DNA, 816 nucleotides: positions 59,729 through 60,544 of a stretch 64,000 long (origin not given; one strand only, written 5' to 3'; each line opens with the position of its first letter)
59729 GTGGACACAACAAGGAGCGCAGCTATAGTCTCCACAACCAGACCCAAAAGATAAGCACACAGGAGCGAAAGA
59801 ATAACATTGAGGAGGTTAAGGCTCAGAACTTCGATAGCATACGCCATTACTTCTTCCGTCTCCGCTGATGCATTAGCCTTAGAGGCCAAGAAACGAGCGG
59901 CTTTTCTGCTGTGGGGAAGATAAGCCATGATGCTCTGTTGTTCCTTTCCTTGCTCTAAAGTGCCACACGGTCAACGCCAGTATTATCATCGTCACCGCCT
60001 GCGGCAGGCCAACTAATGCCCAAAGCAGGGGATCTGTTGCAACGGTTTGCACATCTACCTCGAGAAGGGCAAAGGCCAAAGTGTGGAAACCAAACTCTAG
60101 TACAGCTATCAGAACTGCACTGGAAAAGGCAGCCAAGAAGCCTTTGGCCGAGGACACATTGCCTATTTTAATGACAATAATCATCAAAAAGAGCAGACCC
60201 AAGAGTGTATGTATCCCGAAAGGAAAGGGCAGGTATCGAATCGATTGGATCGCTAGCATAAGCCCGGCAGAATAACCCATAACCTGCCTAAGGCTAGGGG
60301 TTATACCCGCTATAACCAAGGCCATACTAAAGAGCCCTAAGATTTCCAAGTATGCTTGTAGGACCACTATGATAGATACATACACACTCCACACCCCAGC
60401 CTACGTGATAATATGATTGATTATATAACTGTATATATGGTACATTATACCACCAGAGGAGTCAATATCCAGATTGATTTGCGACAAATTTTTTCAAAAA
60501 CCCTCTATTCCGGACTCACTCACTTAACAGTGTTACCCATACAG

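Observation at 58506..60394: agr-like quorum-sensing cassette lacking AgrCA: membrane protein - AgrB - unannotated AgrD peptide - HD-GYP c-di-GMP phosphodiesterase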

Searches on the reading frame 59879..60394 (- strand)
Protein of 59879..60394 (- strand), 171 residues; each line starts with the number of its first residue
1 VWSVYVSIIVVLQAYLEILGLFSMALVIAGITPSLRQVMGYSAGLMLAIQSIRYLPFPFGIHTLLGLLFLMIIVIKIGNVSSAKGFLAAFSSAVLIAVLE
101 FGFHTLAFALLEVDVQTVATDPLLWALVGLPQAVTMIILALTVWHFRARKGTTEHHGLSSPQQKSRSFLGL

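Call 3: search_protein_families(library=pfam, proteins=[window:59879-60394:-], max_evalue=0.1)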
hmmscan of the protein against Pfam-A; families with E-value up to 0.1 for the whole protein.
window:59879-60394:- (171 aa): 0 families

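Call 4: search_protein_families(library=ncbifam, proteins=[window:59879-60394:-], max_evalue=0.1)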
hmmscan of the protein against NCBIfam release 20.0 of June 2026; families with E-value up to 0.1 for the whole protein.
window:59879-60394:- (171 aa): 0 families

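Call 28: find_homologous_proteins(query=window:59882-60394:-, max_evalue=0.001)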
Query window:59882-60394:- (171 aa): 1 proteins with E <= 0.001 among 746 candidates.
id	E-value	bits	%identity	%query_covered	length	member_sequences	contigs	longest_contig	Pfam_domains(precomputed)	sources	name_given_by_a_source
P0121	6.0e-100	350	100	100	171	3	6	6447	-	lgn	-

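Call 40: search_protein_representatives(protein=window:59882-60394:-)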
Query: 171 residues. Proteins with E-value up to 0.001 (for the whole library): 93; up to 1e-10: 15; up to 1e-30: 1. The best 93 are listed.
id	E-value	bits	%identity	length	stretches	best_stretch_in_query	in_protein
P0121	1.9e-100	349.8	100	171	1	1-171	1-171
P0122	2.3e-18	83.0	38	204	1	8-143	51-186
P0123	1.2e-17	80.7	38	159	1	8-141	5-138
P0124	5.7e-17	78.5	35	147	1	11-147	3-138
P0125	1.2e-15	74.2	31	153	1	10-148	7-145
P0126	1.2e-15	74.2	35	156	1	9-144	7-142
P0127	3.1e-15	72.8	34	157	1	8-152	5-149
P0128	1.3e-14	70.8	34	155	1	10-151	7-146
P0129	1.2e-13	67.7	32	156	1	11-146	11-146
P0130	8.8e-13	64.9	35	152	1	8-146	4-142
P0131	3.0e-12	63.1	42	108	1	52-147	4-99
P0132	2.0e-11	60.4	26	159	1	8-147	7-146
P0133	2.4e-11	60.2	30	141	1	17-143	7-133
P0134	4.5e-11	59.3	35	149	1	11-143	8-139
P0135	7.6e-11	58.6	25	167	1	8-170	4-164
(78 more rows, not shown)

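Call 71: predict_structure(alignment_id=A7)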
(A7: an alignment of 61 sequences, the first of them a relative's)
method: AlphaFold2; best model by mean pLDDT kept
length: 171 residues; sequences in the alignment: 61
mean_pLDDT: 91.7   pTM: 0.85
mean pLDDT of the five models: 91.7, 91.6, 91.5, 91.4, 91.2
residues with pLDDT >= 90: 145; 70-90: 7; 50-70: 17; < 50: 2
segments of 3 or more residues with pLDDT < 50: none
pLDDT, mean of each block of 10 residues (from residue 1): 92 98 98 94 98 95 97 97 98 98 97 96 97 98 93 60 58 47
secondary structure, 60 per line:
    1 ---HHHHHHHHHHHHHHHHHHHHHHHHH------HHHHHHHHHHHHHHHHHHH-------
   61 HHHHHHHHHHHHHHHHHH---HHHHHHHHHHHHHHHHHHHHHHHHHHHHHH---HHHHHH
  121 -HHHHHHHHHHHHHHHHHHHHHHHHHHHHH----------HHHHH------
elements in order: H4-28 H35-53 H61-78 H82-111 H115-120 H122-150 H161-165

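Call 74: fold_search(model_id=the predicted structure, library=pdb)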
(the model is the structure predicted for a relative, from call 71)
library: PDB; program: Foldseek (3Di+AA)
matches with E <= 10: 96; with E <= 0.001: 0
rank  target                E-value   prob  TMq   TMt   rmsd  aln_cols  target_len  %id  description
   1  4yms_C                6.6e-01  0.11  0.18  0.16  15.6       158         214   18  Crystal structure of an amino acid ABC transporter (released 2015-04-22)
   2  8xx8_C                1.2e+00  0.16  0.28  0.21  14.7       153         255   14  Structure of Glycilhalorhodopsin from Salinarimonas soli (released 2024-10-16)
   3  8j7t_A                2.0e+00  0.15  0.26  0.17  11.9       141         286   14  Cryo-EM structure of hZnT7-Fab complex in zinc-unbound state, determined in outward-facing conformation (released 2023-09-20)
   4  8j7v_A                2.7e+00  0.13  0.26  0.18  10.7       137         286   15  Cryo-EM structure of hZnT7-Fab complex in zinc-unbound state, determined in heterogeneous conformations- one subunit i (released 2023-09-20)
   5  9rku_A1               2.7e+00  0.08  0.24  0.13  15.3       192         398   14  Agrobacterium phage 7-7-1 baseplate (released 2025-12-10)
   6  5zfp_J                2.8e+00  0.06  0.18  0.15  22.3       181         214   17  Structure of the ExbB/ExbD hexameric complex (released 2018-05-09)
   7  3qhb_A                3.1e+00  0.10  0.24  0.23  12.1       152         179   17  Crystal structure of oxidized Symerythrin from Cyanophora paradoxa (released 2011-05-25)
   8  5sv0_C                3.2e+00  0.06  0.20  0.16  23.1       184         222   14  Structure of the ExbB/ExbD complex from E. coli at pH 7.0 (released 2016-09-28)
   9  9ddo_B                3.2e+00  0.06  0.18  0.14  23.1       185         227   14  E. coli TonB-ExbBD TonB bound to ExbB chain C (released 2025-07-09)
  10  5sv0_J                3.6e+00  0.06  0.21  0.18  23.1       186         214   13  Structure of the ExbB/ExbD complex from E. coli at pH 7.0 (released 2016-09-28)
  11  8j80_A                3.8e+00  0.10  0.26  0.17  11.9       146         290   13  Cryo-EM structure of hZnT7-Fab complex in zinc state 1, determined in heterogeneous conformations- one subunit in an i (released 2023-09-20)
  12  2zhy_A                4.4e+00  0.07  0.24  0.27  11.0       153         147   13  Crystal structure of a pduO-type ATP:cobalamin adenosyltransferase from Burkholderia thailandensis (released 2008-07-29)
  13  9rsj_A                4.4e+00  0.06  0.26  0.14  11.7       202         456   15  Cryo-EM structure of MATE transporter NorM-VC in complex with doxorubicin (released 2025-11-26)
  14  3gd2_A                4.4e+00  0.03  0.17  0.14  15.4       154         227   16  isoxazole ligand bound to farnesoid X receptor (FXR) (released 2009-07-07)
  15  7myz_C                4.6e+00  0.13  0.33  0.24  10.4       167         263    9  Structure of the full length 5-TM receptor CD47 bound to Fab B6H12 (released 2021-09-08)
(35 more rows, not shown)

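Call 78: search_protein_families(library=pfam, alignment_id=A7, max_evalue=1)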
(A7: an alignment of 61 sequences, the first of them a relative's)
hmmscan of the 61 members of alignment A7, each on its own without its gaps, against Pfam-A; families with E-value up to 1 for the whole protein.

A. member 1, P0121 (171 aa): 0 families

B. families by the number of members that match (of 61 scanned): 42 families (the first 25 are shown)
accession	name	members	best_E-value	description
PF03419.18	Peptidase_U4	3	0.007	Sporulation factor SpoIIGA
PF20460.3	DUF6713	2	0.026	Family of unknown function (DUF6713)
PF01034.25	Syndecan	2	0.037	Syndecan domain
PF11286.13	DUF3087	2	0.097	Protein of unknown function (DUF3087)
PF19529.4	DUF6057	2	0.11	Family of unknown function (DUF6057)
PF10710.14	DUF2512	2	0.18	Protein of unknown function (DUF2512)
PF05437.17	AzlD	1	0.0021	Branched-chain amino acid transport protein (AzlD)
PF14402.11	7TM_transglut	1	0.0037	7 transmembrane helices usually fused to an inactive transglutaminase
PF03631.20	Virul_fac_BrkB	1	0.012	Virulence factor BrkB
PF20154.4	LNT_N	1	0.016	Apolipoprotein N-acyltransferase N-terminal domain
PF06365.17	CD34_antigen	1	0.018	CD34/Podocalyxin family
PF13194.11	DUF4010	1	0.019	Domain of unknown function (DUF4010)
PF04632.18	FUSC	1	0.02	Fusaric acid resistance protein family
PF17592.7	DUF5489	1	0.035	Family of unknown function (DUF5489)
PF11992.13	TgpA_N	1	0.043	TgpA N-terminal domain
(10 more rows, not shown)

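Call 91: search_solved_structures(query=A7, max_evalue=10)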
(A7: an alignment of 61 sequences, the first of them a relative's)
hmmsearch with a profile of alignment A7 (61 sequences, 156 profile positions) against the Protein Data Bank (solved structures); distinct sequences matched with E-value up to 10: 1.
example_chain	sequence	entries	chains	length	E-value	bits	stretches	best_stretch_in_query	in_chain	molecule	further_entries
6dw0_E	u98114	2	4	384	8.8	9.1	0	28-135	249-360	Gamma-aminobutyric acid receptor subunit beta-1,Gamma-aminobutyric acid receptor subunit b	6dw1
